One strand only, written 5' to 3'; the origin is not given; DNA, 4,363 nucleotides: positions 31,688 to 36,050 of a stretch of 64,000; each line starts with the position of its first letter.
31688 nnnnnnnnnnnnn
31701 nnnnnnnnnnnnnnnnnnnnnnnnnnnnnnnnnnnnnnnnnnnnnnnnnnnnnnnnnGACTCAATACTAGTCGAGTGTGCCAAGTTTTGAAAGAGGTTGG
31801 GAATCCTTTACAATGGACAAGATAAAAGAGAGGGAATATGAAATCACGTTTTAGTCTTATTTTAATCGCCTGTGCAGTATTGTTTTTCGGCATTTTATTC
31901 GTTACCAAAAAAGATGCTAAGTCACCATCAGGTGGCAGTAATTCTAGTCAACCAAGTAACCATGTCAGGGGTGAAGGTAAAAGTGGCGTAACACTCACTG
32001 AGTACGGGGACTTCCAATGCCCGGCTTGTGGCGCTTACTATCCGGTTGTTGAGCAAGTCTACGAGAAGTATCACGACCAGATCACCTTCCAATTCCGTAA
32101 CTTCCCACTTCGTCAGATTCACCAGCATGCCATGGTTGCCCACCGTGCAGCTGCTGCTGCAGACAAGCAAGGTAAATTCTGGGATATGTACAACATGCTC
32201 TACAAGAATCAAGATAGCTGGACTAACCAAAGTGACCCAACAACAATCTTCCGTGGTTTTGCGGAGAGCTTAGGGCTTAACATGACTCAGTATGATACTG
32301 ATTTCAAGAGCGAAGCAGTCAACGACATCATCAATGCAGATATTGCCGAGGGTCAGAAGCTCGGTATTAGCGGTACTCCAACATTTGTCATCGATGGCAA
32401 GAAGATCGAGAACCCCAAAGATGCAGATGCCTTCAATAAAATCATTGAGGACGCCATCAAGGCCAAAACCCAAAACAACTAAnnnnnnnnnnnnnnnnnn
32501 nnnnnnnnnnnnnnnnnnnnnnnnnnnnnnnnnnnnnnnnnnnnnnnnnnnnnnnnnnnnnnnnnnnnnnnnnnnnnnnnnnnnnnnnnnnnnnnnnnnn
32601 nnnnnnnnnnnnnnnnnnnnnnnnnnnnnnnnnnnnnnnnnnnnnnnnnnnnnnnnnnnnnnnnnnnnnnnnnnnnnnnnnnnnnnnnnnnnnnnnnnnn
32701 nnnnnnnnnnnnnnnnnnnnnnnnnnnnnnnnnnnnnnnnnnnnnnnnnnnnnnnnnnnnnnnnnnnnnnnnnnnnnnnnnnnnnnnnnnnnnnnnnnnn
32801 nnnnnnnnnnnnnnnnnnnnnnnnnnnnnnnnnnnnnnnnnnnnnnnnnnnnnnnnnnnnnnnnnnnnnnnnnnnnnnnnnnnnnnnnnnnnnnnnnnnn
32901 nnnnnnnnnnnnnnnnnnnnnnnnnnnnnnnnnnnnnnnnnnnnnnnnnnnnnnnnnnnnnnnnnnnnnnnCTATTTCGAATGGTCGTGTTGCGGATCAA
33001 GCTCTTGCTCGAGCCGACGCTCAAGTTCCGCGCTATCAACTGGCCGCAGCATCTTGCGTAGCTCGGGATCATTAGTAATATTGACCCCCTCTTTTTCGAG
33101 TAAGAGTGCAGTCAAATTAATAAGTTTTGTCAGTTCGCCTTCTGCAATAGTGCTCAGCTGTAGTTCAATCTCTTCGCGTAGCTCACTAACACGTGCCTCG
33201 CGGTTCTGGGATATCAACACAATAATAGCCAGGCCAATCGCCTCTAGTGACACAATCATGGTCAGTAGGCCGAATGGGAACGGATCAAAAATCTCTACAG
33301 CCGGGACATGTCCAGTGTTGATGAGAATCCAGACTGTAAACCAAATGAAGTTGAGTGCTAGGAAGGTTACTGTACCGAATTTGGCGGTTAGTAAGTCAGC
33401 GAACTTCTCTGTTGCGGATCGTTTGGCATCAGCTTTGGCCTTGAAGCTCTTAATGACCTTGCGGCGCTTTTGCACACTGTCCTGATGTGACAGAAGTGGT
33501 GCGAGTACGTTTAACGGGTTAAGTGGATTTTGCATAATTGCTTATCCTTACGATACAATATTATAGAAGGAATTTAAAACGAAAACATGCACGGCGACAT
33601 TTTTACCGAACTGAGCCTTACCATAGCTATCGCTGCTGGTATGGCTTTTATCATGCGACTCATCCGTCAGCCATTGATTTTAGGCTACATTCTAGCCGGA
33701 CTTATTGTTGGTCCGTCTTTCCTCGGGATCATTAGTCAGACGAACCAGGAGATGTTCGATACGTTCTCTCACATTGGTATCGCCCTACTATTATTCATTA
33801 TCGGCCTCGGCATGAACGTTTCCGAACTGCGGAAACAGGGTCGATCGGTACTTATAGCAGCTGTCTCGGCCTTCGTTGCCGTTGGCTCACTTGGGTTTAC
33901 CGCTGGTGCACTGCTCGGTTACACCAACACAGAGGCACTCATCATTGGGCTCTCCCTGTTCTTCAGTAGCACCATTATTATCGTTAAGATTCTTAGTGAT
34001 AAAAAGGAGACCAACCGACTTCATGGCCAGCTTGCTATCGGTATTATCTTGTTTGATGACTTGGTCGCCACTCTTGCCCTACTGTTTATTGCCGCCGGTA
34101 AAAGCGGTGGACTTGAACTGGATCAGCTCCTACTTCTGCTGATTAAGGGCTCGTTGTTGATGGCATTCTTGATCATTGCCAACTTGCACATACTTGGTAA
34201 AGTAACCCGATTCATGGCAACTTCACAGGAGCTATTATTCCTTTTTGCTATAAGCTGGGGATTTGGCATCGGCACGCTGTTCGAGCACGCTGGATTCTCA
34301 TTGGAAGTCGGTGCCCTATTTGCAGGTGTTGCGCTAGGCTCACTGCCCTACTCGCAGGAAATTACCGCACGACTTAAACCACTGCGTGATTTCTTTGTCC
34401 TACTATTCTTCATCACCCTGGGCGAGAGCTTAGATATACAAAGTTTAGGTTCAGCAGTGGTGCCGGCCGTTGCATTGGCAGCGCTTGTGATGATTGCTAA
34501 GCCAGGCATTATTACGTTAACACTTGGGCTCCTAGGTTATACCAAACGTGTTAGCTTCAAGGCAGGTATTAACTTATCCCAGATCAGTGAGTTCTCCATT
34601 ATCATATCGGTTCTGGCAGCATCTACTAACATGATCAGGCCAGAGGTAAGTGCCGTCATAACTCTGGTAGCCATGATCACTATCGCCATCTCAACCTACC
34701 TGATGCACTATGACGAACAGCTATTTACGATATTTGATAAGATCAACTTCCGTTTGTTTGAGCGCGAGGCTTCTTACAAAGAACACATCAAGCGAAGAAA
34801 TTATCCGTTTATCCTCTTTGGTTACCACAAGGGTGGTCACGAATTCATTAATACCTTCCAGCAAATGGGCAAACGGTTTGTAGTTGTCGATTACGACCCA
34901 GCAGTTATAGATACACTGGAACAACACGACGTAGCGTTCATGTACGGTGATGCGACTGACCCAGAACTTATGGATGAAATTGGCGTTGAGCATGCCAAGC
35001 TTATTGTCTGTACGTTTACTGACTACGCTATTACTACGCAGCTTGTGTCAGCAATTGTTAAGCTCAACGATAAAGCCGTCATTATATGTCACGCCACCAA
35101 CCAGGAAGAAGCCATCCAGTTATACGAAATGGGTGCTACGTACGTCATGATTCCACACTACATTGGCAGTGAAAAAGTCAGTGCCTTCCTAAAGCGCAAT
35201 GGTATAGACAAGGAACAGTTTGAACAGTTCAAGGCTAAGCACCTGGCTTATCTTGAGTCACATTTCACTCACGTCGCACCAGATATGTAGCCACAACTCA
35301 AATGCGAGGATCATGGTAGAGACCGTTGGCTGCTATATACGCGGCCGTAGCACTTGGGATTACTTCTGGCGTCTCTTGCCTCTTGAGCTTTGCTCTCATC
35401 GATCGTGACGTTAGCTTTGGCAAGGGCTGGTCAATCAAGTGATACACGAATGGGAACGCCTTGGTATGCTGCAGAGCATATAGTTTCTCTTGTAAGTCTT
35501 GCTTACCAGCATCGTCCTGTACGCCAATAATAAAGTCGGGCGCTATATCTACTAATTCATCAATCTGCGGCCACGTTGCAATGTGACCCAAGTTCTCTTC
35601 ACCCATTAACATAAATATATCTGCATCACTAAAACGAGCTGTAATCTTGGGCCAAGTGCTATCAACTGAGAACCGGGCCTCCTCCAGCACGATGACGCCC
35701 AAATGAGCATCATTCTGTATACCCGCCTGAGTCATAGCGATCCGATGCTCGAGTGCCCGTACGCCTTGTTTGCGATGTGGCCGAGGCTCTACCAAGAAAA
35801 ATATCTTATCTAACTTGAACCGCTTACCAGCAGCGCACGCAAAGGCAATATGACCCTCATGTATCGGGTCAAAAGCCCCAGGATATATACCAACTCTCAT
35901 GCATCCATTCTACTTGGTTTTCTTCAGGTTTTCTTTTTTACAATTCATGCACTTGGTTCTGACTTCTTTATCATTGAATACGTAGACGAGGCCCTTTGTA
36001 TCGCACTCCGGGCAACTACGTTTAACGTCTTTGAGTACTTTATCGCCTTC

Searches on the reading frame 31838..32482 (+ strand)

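Call 57: search_protein_families(library=pfam, proteins=[window:31838-32482:+], max_evalue=0.001)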
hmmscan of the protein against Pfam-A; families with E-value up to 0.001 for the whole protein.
window:31838-32482:+ (214 aa): 4 families
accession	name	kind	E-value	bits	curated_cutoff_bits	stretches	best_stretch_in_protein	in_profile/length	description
PF13462.12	Thioredoxin_4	-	2.1e-30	106.5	23.2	1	39-205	3-165/165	Thioredoxin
PF01323.26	DSBA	-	1.1e-20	74.7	25.6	1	52-201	1-188/191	DSBA-like thioredoxin domain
PF13743.12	Thioredoxin_5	-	5.6e-06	26.6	27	1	136-190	114-168/186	Thioredoxin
PF13098.12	Thioredoxin_2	-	0.00085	20.1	27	0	56-189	12-85/104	Thioredoxin-like domain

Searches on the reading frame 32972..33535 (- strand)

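Call 57: search_protein_families(library=pfam, proteins=[window:32972-33535:-], max_evalue=0.001)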
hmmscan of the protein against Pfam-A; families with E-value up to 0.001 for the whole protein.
window:32972-33535:- (187 aa): 1 family
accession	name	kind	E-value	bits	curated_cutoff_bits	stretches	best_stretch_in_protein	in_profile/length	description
PF06210.16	DUF1003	-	1.8e-23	83.1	27.4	1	53-152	1-99/103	Protein of unknown function (DUF1003)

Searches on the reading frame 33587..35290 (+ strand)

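Call 57: search_protein_families(library=pfam, proteins=[window:33587-35290:+], max_evalue=0.001)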
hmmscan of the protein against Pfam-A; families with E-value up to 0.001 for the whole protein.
window:33587-35290:+ (567 aa): 2 families
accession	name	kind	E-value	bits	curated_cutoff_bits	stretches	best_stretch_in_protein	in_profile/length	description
PF00999.27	Na_H_Exchanger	-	3.1e-58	197.9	26.2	1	14-371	4-372/375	Sodium/hydrogen exchanger, transmembrane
PF02254.24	TrkA_N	-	2.5e-20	73.4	23.8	1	408-523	1-116/116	TrkA-N domain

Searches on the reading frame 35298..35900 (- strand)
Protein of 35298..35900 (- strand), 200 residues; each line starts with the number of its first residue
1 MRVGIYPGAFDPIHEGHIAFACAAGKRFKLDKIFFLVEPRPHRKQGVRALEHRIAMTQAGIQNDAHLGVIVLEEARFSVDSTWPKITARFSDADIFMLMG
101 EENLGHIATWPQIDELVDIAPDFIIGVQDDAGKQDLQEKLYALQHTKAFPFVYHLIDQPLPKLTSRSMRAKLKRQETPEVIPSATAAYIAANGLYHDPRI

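Call 57: search_protein_families(library=pfam, proteins=[window:35298-35900:-], max_evalue=0.001)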
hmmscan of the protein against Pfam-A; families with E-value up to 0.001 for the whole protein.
window:35298-35900:- (200 aa): 1 family
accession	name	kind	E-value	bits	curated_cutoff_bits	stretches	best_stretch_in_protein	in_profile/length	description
PF01467.32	CTP_transf_like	-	9.1e-11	42.5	21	1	5-120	1-105/133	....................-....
